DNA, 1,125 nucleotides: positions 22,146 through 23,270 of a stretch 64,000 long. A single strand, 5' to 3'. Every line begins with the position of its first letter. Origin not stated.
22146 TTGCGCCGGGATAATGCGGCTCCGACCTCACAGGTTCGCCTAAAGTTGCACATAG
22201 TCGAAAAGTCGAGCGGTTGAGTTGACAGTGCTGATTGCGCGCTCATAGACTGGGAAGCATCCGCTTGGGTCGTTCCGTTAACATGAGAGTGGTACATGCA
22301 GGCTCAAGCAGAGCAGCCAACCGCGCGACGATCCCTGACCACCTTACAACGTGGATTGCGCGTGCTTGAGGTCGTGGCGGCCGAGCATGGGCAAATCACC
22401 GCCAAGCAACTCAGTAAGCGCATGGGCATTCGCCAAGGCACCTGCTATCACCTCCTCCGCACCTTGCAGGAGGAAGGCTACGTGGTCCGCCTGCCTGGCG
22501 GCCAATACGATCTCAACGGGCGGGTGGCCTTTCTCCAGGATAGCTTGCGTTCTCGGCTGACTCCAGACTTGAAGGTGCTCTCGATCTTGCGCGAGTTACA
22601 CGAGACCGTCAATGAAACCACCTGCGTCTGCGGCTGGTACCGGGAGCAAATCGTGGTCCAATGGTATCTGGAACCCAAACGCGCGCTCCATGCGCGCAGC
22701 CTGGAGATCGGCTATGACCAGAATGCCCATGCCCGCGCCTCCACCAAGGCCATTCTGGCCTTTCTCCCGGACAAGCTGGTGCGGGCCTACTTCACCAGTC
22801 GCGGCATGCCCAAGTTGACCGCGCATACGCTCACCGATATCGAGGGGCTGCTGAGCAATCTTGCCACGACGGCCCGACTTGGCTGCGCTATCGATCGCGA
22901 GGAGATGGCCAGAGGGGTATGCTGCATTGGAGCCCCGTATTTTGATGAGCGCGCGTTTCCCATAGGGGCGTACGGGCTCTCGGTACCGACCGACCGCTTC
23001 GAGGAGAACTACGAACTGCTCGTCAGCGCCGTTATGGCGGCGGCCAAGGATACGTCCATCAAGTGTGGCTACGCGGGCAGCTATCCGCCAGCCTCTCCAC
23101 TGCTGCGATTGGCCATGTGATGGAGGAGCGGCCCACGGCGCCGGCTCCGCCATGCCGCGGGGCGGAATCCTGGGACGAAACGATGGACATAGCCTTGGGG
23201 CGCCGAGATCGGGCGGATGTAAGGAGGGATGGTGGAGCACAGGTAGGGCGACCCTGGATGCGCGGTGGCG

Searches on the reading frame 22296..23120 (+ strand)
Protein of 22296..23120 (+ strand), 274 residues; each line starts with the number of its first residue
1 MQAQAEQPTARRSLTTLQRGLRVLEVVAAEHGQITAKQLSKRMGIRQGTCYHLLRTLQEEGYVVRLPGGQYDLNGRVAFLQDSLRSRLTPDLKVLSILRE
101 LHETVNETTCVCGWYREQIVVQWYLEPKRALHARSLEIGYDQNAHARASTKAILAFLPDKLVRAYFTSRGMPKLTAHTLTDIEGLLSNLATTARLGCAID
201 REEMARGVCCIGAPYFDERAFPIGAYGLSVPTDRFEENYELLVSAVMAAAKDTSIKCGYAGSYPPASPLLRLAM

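Call 31: search_protein_families(library=pfam, proteins=[window:22296-23120:+], max_evalue=0.001)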
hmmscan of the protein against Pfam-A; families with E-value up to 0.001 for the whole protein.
window:22296-23120:+ (274 aa): 6 families
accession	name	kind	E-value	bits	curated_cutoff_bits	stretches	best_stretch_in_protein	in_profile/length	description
PF01614.24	IclR_C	-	1.1e-24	87.4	24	1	97-254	16-173/174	Bacterial transcriptional regulator IclR C-terminal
PF09339.16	HTH_IclR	-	3.7e-11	43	22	1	16-66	1-51/52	IclR helix-turn-helix domain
PF12802.13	MarR_2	-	2.2e-06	28.2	27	1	21-66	8-53/61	MarR family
PF13412.12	HTH_24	-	4.9e-06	26.5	21.9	1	22-63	7-47/48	Winged helix-turn-helix DNA-binding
PF01978.25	TrmB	-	2.9e-05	24.3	25.6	1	30-68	19-57/68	Sugar-specific transcriptional regulator TrmB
PF01047.28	MarR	-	7.1e-05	23.1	24.6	1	29-67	13-51/59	MarR family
